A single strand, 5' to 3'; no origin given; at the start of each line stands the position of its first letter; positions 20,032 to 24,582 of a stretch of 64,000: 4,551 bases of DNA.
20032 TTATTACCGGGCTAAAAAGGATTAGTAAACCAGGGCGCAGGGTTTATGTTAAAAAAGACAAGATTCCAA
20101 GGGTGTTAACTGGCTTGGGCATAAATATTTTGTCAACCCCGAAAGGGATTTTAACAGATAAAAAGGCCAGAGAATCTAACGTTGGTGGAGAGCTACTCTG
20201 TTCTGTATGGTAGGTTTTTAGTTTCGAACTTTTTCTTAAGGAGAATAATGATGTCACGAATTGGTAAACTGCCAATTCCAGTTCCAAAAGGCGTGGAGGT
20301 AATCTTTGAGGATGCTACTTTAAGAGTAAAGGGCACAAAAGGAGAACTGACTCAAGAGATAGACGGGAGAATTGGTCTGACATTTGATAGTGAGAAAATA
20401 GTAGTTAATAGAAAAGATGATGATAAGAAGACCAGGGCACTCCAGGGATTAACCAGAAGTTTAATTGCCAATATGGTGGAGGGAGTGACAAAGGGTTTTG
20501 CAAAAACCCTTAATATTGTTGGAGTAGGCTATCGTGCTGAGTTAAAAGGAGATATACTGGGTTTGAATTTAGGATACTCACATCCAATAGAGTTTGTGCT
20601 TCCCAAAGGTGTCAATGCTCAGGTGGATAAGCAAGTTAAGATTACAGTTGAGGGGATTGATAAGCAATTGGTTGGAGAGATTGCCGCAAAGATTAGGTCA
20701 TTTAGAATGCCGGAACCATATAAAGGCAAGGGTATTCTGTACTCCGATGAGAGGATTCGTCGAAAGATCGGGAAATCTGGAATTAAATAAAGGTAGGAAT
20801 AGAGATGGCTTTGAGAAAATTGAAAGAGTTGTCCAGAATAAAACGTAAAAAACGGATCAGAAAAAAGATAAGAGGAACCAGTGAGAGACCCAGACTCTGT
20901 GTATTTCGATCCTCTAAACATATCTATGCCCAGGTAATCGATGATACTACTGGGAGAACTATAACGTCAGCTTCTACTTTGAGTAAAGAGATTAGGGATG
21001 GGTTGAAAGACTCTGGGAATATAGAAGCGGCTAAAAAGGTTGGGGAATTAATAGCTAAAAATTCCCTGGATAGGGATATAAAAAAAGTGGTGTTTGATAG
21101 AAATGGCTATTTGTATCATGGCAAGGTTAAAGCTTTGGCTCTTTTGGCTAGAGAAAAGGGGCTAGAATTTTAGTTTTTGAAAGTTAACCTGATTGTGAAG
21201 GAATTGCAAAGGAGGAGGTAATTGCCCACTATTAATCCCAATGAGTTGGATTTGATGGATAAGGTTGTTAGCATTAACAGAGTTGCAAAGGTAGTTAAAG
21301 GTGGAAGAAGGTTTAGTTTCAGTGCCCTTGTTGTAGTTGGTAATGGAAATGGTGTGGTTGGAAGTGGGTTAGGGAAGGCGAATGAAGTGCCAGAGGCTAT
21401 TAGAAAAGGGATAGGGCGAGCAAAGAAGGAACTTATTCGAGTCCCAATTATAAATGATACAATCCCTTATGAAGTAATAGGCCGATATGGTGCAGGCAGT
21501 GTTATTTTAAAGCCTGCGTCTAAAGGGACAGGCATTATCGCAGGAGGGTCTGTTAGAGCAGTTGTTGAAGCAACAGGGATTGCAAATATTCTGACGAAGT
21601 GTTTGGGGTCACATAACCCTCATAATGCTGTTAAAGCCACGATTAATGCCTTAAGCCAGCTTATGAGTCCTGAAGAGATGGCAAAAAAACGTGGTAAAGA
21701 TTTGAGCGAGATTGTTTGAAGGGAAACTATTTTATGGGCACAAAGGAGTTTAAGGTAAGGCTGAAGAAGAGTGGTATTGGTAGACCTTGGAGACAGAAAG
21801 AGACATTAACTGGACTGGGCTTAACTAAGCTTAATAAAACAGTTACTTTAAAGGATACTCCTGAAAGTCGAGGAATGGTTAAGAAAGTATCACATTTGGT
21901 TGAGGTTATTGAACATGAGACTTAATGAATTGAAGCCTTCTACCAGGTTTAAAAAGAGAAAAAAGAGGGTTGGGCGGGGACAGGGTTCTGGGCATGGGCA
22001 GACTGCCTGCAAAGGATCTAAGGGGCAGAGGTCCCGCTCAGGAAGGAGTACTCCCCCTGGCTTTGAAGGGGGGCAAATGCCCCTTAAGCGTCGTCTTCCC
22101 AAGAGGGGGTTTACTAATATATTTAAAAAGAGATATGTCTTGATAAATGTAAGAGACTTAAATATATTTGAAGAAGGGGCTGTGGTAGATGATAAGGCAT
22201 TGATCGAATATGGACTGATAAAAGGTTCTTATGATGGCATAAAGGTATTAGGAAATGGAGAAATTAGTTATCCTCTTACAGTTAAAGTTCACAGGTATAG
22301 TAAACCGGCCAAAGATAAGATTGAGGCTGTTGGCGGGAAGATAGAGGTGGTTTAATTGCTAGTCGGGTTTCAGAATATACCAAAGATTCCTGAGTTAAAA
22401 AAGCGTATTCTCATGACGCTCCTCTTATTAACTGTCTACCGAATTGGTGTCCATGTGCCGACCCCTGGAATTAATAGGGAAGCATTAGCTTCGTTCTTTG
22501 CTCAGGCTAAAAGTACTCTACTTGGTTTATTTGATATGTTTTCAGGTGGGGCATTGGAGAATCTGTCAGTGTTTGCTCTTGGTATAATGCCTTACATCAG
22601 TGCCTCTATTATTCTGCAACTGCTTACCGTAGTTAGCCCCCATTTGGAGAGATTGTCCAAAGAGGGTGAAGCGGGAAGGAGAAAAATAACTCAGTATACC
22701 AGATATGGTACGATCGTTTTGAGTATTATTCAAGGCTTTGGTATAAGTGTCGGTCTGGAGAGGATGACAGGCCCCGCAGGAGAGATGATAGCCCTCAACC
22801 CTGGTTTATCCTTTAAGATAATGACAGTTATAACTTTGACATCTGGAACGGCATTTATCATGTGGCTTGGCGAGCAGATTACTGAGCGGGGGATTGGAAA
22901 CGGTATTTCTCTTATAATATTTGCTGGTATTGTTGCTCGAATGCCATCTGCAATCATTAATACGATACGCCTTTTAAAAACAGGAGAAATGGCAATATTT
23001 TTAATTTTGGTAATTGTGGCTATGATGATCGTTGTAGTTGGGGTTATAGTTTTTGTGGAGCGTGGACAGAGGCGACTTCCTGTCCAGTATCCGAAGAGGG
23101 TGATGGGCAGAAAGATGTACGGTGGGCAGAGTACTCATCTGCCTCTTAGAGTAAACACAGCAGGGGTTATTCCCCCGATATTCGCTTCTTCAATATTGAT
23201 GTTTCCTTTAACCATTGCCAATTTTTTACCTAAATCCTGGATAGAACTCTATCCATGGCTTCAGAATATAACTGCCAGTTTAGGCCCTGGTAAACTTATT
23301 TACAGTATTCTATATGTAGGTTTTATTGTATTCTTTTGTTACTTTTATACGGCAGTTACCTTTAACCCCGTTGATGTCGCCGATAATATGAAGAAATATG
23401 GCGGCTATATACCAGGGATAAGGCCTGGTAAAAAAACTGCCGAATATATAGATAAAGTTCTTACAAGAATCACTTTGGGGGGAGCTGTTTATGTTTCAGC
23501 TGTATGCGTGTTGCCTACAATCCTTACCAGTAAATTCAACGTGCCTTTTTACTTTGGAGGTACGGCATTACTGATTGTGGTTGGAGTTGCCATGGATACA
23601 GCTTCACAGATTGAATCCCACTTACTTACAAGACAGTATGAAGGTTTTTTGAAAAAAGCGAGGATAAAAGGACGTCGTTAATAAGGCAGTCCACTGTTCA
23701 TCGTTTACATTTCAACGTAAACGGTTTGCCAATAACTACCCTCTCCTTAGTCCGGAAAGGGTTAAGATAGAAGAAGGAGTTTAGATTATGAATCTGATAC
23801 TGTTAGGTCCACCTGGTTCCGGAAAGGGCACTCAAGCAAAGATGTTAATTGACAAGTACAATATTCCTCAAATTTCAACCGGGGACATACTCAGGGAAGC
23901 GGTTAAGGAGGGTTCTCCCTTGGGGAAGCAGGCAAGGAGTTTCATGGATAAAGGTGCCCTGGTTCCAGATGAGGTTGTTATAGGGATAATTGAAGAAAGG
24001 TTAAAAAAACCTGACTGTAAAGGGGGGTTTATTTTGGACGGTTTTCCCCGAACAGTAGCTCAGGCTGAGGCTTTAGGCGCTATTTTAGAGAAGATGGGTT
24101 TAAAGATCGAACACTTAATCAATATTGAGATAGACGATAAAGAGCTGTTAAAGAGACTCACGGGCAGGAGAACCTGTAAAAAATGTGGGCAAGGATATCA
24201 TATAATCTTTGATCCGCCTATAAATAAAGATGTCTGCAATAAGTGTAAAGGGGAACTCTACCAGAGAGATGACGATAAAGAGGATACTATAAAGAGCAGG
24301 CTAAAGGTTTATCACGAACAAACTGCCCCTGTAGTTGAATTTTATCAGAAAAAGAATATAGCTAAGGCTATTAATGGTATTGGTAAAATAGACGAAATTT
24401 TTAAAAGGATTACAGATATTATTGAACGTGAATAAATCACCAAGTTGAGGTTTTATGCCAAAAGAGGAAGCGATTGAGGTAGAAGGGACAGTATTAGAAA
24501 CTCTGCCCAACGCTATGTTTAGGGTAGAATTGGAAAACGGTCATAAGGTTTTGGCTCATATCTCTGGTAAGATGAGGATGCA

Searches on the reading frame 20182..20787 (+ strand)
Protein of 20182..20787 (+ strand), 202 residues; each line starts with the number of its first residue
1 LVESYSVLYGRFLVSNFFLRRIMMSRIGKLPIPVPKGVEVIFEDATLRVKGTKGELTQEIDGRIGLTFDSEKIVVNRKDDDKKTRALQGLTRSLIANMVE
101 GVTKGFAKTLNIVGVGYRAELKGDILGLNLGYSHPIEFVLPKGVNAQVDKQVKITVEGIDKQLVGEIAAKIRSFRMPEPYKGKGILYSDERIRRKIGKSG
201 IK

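Call 43: search_protein_families(library=pfam, proteins=[window:20182-20787:+], max_evalue=0.001)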
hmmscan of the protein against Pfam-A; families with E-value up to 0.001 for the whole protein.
window:20182-20787:+ (202 aa): 1 family
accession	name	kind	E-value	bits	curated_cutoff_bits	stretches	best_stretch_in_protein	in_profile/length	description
PF00347.28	Ribosomal_L6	-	3.5e-37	127.5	27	2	113-187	1-79/80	Ribosomal protein L6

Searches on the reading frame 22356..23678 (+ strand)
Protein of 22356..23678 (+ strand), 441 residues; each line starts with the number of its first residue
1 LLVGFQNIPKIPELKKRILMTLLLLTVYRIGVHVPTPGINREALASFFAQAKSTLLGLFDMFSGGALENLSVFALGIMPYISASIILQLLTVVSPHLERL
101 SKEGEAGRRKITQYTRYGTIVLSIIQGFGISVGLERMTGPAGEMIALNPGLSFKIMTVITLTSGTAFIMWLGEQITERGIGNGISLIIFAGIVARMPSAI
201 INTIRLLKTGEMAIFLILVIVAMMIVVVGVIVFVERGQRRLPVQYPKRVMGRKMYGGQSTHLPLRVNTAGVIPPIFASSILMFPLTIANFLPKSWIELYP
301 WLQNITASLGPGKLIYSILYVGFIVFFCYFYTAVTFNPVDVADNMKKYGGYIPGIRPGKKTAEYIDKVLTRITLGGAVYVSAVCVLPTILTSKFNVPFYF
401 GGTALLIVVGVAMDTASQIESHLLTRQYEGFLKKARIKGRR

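Call 43: search_protein_families(library=pfam, proteins=[window:22356-23678:+], max_evalue=0.001)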
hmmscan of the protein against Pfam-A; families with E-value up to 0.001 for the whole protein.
window:22356-23678:+ (441 aa): 1 family
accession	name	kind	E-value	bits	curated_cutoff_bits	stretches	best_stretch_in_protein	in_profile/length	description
PF00344.25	SecY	-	3.2e-122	408.1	32.2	1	71-415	1-305/306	SecY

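Call 68: find_homologous_proteins(query=window:22356-23678:+, max_evalue=1e-50)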
Query window:22356-23678:+ (441 aa): 8000 proteins with E <= 1e-50 among 8000 candidates; the best 120 are listed.
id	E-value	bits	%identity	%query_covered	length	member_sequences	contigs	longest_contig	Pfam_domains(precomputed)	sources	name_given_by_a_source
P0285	4.6e-273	923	96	100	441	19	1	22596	PF00344.26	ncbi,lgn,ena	ncbi:MAG: preprotein translocase subunit SecY [Desulfobacteria bacterium]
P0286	4.0e-270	914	95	100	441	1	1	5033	PF00344.26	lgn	-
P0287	4.9e-266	900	93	100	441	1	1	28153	PF00344.26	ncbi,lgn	ncbi:MAG: preprotein translocase subunit SecY [Pseudomonadota bacterium]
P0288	5.2e-260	880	89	100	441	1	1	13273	PF00344.26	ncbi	ncbi:MAG: preprotein translocase subunit SecY [Pseudomonadota bacterium]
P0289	6.9e-259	877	89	100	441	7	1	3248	PF00344.26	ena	-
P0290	7.6e-252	853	88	100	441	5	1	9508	PF00344.26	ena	-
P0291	7.0e-250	847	87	100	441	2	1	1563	PF00344.26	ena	-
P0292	3.1e-248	842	85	99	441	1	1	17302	PF00344.26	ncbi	-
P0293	5.8e-248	841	85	99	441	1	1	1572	PF00344.26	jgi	-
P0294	6.6e-248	840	85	99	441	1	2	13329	PF00344.26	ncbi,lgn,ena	-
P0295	1.7e-247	839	86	100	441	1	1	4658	PF00344.26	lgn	-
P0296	8.5e-246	834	85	100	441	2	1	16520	PF00344.26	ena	-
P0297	1.0e-243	827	85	99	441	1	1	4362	PF00344.26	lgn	-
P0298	7.3e-233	791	79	100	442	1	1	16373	PF00344.26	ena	-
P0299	1.2e-229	780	77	100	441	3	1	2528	PF00344.26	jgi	jgi:preprotein translocase subunit SecY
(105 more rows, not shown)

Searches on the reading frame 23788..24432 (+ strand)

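Call 43: search_protein_families(library=pfam, proteins=[window:23788-24432:+], max_evalue=0.001)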
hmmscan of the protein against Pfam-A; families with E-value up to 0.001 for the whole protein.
window:23788-24432:+ (215 aa): 5 families
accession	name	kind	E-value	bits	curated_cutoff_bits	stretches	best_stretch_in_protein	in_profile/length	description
PF00406.28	ADK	-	1e-59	201.4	26.8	1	5-190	1-150/151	Adenylate kinase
PF13207.12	AAA_17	-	3.7e-31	108.7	27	1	6-129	1-124/136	AAA domain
PF05191.20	ADK_lid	-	5.5e-14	52.2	26.6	1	127-162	1-36/36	Adenylate kinase, active site lid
PF17213.9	Hydin_ADK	-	1.9e-08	35.1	27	0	58-85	168-195/196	Hydin Adenylate kinase-like domain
PF13238.12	AAA_18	-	6.1e-05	23.9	29.4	1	4-131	2-115/128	AAA domain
